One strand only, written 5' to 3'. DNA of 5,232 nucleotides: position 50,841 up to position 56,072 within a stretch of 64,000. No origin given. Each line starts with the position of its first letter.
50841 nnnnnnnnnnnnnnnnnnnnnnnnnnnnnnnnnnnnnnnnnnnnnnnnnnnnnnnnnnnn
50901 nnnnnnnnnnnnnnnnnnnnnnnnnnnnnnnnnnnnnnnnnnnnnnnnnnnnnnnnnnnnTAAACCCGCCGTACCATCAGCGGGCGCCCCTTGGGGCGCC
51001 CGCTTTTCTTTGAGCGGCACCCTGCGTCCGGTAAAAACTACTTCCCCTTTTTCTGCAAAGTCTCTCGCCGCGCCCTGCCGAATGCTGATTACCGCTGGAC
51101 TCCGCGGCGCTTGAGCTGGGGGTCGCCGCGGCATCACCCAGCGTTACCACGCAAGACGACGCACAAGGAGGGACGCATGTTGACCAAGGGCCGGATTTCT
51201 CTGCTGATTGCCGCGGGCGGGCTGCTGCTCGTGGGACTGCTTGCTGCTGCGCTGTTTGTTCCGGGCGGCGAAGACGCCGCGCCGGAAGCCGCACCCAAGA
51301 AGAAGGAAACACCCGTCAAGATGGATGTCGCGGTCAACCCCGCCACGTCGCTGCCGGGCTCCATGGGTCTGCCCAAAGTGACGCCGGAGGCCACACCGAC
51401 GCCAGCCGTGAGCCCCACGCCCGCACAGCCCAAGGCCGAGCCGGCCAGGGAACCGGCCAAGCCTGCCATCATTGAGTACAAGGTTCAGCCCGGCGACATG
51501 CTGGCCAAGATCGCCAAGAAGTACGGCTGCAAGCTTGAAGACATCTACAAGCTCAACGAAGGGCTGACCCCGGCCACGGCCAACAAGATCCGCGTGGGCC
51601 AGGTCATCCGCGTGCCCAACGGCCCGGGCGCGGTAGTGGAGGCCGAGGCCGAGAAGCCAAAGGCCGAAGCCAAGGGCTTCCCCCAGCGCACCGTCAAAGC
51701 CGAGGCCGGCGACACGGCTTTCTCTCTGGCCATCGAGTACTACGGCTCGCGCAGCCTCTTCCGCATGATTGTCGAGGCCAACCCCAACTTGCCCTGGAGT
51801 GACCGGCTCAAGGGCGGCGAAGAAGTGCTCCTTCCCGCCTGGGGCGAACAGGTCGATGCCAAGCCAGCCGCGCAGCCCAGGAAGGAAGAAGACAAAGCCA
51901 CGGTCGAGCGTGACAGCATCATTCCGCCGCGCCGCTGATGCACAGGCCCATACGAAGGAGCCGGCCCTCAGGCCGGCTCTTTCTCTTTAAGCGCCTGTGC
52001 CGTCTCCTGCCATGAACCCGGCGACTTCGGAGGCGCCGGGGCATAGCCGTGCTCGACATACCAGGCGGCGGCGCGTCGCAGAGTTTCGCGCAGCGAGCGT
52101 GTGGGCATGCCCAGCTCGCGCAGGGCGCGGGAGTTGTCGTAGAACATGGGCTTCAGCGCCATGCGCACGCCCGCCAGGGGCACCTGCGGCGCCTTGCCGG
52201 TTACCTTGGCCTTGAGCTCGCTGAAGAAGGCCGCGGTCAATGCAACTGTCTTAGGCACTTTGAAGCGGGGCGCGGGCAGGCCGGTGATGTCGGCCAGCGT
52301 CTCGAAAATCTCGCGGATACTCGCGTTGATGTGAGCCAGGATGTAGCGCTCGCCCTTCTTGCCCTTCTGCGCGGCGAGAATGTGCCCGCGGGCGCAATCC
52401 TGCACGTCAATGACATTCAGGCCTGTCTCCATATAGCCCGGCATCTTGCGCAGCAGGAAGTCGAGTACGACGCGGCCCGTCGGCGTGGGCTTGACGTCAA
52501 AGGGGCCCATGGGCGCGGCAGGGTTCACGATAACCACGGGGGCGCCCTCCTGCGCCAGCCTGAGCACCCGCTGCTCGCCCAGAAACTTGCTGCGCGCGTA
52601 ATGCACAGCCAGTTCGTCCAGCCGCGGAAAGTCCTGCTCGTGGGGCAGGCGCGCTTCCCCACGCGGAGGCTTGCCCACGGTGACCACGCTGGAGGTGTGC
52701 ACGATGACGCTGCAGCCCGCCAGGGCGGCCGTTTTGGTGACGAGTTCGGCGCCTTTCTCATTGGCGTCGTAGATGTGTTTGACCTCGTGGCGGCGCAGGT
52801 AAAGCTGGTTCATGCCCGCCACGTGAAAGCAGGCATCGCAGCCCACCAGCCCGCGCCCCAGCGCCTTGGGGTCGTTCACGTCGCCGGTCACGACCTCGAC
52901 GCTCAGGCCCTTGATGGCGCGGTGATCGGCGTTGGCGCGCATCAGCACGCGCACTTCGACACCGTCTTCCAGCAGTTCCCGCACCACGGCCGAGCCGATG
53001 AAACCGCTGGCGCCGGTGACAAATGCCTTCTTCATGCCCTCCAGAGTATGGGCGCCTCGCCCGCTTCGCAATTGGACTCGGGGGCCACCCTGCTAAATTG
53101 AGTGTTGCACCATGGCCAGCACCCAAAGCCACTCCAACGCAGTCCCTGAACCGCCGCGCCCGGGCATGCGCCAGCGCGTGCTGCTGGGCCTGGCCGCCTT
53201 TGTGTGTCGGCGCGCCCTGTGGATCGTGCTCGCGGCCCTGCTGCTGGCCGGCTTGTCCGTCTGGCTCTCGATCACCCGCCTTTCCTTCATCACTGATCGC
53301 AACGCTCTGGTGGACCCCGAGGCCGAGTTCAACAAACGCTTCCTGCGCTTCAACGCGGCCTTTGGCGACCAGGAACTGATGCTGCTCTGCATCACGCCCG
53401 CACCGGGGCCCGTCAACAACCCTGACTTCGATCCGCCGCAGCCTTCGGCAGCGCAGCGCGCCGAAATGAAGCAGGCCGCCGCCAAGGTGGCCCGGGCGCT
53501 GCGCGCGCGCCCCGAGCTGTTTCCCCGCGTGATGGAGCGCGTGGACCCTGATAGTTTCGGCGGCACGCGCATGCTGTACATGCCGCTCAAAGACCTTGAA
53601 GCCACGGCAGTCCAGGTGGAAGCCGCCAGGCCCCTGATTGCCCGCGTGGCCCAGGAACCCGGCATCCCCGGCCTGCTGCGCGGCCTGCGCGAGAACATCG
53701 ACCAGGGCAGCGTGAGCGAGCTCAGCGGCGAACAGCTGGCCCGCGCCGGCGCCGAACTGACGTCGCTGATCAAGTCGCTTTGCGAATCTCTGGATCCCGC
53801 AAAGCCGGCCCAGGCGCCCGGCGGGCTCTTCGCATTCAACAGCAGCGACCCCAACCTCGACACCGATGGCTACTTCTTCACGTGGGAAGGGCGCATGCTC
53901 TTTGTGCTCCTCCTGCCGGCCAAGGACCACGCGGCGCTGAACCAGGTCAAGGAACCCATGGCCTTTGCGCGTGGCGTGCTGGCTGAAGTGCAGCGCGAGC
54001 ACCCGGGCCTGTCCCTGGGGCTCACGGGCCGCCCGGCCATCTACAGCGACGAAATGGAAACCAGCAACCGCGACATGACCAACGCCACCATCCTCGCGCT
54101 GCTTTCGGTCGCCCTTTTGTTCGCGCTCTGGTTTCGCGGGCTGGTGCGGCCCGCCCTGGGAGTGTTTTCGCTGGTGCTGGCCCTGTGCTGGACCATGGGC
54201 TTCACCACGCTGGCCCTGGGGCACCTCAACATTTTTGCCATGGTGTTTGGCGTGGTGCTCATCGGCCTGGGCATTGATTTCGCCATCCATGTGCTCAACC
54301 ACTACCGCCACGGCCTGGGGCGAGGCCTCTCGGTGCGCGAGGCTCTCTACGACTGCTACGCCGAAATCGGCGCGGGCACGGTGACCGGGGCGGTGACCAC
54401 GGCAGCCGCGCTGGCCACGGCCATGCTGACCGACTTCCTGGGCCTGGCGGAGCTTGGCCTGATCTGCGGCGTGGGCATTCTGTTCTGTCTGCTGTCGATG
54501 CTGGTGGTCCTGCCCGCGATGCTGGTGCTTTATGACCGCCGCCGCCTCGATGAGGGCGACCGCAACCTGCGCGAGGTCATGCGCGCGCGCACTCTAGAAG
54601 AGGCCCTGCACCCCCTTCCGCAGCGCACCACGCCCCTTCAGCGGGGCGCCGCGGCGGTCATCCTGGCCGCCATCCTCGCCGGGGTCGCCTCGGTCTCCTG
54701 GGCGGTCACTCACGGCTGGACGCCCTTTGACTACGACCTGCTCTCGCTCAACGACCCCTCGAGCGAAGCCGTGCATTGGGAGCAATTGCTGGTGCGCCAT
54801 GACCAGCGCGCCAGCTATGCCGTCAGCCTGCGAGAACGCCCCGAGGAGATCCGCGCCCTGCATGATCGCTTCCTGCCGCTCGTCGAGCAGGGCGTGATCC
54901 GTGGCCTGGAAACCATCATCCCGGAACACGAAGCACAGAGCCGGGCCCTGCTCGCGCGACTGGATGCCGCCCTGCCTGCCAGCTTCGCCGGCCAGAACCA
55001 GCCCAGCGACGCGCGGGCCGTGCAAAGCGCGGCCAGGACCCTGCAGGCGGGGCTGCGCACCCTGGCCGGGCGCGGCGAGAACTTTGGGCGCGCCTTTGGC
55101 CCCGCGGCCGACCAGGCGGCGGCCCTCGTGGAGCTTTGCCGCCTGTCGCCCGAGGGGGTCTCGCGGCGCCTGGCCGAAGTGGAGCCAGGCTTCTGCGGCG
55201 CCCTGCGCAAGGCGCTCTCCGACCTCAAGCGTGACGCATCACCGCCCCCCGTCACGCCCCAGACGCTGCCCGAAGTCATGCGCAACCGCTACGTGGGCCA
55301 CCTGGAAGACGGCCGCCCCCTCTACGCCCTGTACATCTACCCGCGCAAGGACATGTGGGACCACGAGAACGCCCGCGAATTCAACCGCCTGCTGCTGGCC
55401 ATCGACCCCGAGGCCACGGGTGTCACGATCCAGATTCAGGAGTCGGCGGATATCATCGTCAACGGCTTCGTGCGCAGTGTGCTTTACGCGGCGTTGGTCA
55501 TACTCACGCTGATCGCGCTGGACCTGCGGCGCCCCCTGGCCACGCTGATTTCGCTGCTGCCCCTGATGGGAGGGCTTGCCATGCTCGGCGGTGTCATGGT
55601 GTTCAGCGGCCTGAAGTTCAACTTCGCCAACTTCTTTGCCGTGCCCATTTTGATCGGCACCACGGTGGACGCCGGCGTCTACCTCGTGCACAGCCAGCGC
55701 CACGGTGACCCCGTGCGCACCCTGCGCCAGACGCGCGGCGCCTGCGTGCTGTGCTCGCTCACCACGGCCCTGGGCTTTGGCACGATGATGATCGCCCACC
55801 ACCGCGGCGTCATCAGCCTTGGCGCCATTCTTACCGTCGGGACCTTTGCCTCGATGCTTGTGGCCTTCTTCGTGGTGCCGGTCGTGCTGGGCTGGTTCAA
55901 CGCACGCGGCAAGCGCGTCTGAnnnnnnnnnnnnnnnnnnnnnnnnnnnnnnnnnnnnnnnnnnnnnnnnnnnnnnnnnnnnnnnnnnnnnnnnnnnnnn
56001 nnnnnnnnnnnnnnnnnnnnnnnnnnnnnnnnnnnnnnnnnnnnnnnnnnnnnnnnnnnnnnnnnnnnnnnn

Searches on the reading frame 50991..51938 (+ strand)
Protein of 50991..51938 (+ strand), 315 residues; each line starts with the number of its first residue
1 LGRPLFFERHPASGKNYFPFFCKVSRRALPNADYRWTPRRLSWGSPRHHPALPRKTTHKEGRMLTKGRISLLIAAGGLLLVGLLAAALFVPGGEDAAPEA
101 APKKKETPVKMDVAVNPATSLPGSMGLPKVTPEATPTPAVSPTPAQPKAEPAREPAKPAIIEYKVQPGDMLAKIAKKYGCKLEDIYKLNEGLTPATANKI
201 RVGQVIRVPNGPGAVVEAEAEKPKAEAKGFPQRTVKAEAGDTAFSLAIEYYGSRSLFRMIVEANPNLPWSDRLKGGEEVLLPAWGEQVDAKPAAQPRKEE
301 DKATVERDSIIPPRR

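Call 3: search_protein_families(library=pfam, proteins=[window:50991-51938:+], max_evalue=1)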
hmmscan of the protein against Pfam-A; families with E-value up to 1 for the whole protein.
window:50991-51938:+ (315 aa): 4 families
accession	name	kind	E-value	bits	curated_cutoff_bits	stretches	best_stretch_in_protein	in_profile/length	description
PF01476.26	LysM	-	1.2e-12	48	20.9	1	163-209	1-43/43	LysM domain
PF05489.18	Phage_tail_X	-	0.012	15.7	22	1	234-282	2-52/60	Phage Tail Protein X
PF22310.2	NMB0315_dom_I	-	0.031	15.1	27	1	162-208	5-52/83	NMB0315-like, domain I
PF08207.18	EFP_N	-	0.12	12.8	23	1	196-223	1-28/58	Elongation factor P (EF-P) KOW-like domain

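Call 4: search_protein_families(library=ncbifam, proteins=[window:50991-51938:+], max_evalue=1)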
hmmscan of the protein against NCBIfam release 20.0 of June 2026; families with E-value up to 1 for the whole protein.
window:50991-51938:+ (315 aa): 14 families
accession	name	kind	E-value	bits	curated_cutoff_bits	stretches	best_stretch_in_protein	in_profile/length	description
NF008399.0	PRK11198.1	equivalog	4e-08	33.8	134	2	159-210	94-147/149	peptidoglycan-binding protein LysM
NF042931.1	SAG1386_EF1546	equivalog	5.5e-07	29.8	80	1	129-208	86-157/158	SAG1386/EF1546 family surface-associated protein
TIGR02899.1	spore_safA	subfamily_domain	1.3e-05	25.1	67.85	1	165-209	1-43/44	SafA/ExsA family spore coat assembly protein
NF047755.1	LIC_10271_M23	exception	2.7e-05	24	180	1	159-226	23-87/207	LIC_10271 family cell wall hydrolase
NF041208.1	celldiv_DipM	equivalog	3.5e-05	23.2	740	1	132-233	152-254/419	cell division endopeptidase DipM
NF008050.0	PRK10783.1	equivalog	0.00011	20.6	508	1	161-220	344-399/457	murein transglycosylase D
NF010723.1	PRK14125.1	equivalog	0.0038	17.1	60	1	157-209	29-85/87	cell division suppressor protein YneA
NF040883.1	amid_act_ActS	equivalog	0.009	15.3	375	1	162-232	35-101/242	amidase activator ActS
NF040979.1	Ve_Ilp_Nterm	equivalog_domain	0.015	13.7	1125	1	134-209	67-138/550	inverse autotransporter adhesin Ilp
NF052398.1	Agg_Promo_Fact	equivalog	0.097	12.8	170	1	162-231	30-95/202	aggregation-promoting factor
NF033761.1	gliding_GltJ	equivalog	0.12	11.5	450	1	50-169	353-468/671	adventurous gliding motility protein GltJ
NF008652.0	PRK11649.1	equivalog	0.32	9.6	341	1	158-205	93-138/439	murein DD-endopeptidase MepM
NF033186.1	internalin_K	exception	0.53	8.7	1100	1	104-166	494-557/604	class 1 internalin InlK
NF050804.1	CellDivDipMCaul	equivalog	0.8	8.4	900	0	134-211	101-181/634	cell division endopeptidase DipM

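Call 53: search_protein_families(library=pfam, proteins=[window:51177-51935:+], max_evalue=0.001)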
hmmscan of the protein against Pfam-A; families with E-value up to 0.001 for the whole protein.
seq(253 aa): 1 family
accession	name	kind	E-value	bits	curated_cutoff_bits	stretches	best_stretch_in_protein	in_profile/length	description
PF01476.26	LysM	-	6.3e-13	48.9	20.9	1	101-147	1-43/43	LysM domain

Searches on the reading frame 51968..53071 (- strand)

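Call 3: search_protein_families(library=pfam, proteins=[window:51968-53071:-], max_evalue=1)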
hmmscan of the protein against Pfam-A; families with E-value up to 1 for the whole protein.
window:51968-53071:- (367 aa): 11 families
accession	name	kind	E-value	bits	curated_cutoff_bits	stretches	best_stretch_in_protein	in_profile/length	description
PF01370.27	Epimerase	-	8.1e-26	91.3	20.9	1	17-245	2-239/240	NAD dependent epimerase/dehydratase family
PF01073.25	3Beta_HSD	-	5.5e-18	65.4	22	1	18-171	2-159/280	3-beta hydroxysteroid dehydrogenase/isomerase family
PF13460.12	NAD_binding_10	-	4.1e-13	50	27.2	1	20-135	1-104/184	NAD(P)H-binding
PF07993.18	NAD_binding_4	-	8.5e-13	48.5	20.1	1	18-215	1-231/258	Male sterility protein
PF05368.20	NmrA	-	8.2e-10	39.2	27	1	15-86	4-78/298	NmrA-like family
PF16363.11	GDP_Man_Dehyd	-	5.1e-07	29.9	27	1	17-135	1-136/332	GDP-mannose 4,6 dehydratase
PF04321.23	RmlD_sub_bind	-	5.5e-06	26.1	27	1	16-172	3-139/287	RmlD substrate binding domain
PF02719.21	Polysacc_synt_2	-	1.5e-05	24.8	20.2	1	17-128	2-128/293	Polysaccharide biosynthesis protein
PF00106.31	adh_short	-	2.7e-05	24.2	26.6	1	14-115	1-119/195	short chain dehydrogenase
PF08659.16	KR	-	0.035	14.5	22.6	1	17-86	4-90/180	KR domain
PF02254.24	TrkA_N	-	0.1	13.3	23.8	1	23-72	7-56/116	TrkA-N domain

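Call 38: search_protein_families(library=ncbifam, proteins=[window:51968-53071:-], max_evalue=0.00001)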
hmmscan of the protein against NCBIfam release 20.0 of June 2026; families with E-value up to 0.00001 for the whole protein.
window:51968-53071:- (367 aa): 14 families
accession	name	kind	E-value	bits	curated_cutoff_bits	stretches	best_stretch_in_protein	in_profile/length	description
TIGR03466.1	HpnA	hypoth_equivalog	3.6e-113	377.7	367.65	1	15-343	2-326/327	hopanoid-associated sugar epimerase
NF052578.1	StrlDmthSdmBMthl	equivalog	1.6e-58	199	600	1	16-343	3-327/328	sterol demethylase protein SdmB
NF042423.1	oxyalk_red_Shew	equivalog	1.7e-23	83.2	580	1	13-245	8-238/331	2-alkyl-3-oxoalkanoate reductase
NF042422.1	oxyalk_red_OleD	equivalog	3.3e-21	76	580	1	15-337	2-327/329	2-alkyl-3-oxoalkanoate reductase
TIGR04180.1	EDH_00030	hypoth_equivalog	8.7e-14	51.3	475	1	17-190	2-178/297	NAD-dependent 4,6-dehydratase LegB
TIGR01179.1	galE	equivalog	6.7e-13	48.2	262.3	1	17-167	3-154/332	UDP-glucose 4-epimerase GalE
NF005539.0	PRK07201.1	equivalog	6.8e-10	38.3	549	1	16-186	3-176/657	SDR family oxidoreductase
TIGR01746.1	Thioester-redct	subfamily_domain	1.1e-08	34.8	213.35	1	17-186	3-194/371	thioester reductase domain-containing protein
NF041293.1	G6PDh_Azf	equivalog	2.2e-08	33.8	400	1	16-134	5-121/252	NAD-dependent glucose-6-phosphate dehydrogenase Azf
NF007956.0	PRK10675.1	subfamily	1e-07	31.4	394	1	16-172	3-163/338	UDP-glucose 4-epimerase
NF007582.0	PRK10217.1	equivalog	1.6e-07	30.7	698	0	13-42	1-30/355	dTDP-glucose 4,6-dehydratase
TIGR01777.1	yfcH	hypoth_equivalog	6.1e-07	29.3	207.35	1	17-128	2-112/292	TIGR01777 family oxidoreductase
NF050030.1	thlkprotThyD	equivalog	2.9e-06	26.7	400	1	15-129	2-124/305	thylakoid membrane protein ThyD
NF004849.1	PRK06200.1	equivalog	6.5e-06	25.5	330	0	14-68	7-64/269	3-(cis-5,6-dihydroxycyclohexa-1,3-dien-1-yl)propanoate dehydrogenase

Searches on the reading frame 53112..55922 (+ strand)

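Call 38: search_protein_families(library=ncbifam, proteins=[window:53112-55922:+], max_evalue=0.00001)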
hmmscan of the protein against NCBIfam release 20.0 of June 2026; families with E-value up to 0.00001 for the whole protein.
window:53112-55922:+ (936 aa): 5 families
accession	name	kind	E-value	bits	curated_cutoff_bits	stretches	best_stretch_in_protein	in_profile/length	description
TIGR03480.1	HpnN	hypoth_equivalog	1.7e-145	486.2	751.85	1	25-926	3-856/862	hopanoid biosynthesis associated RND transporter like protein HpnN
NF052374.1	HopndTporHpnN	equivalog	8e-92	308.7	1100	1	24-927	5-855/858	hopanoid transporter HpnN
NF045600.2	BstA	equivalog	3.3e-70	237.1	1400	2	27-562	8-516/903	sterol transporter cytoplasmic membrane protein BstA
TIGR00921.1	2A067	subfamily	2.8e-39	134.8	351.9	2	279-473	538-733/733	hydrophobe/amphiphile efflux-3 (HAE3) family transporter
TIGR00833.1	actII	subfamily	1.3e-29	103.1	874.7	1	288-485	139-343/910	MMPL family RND transporter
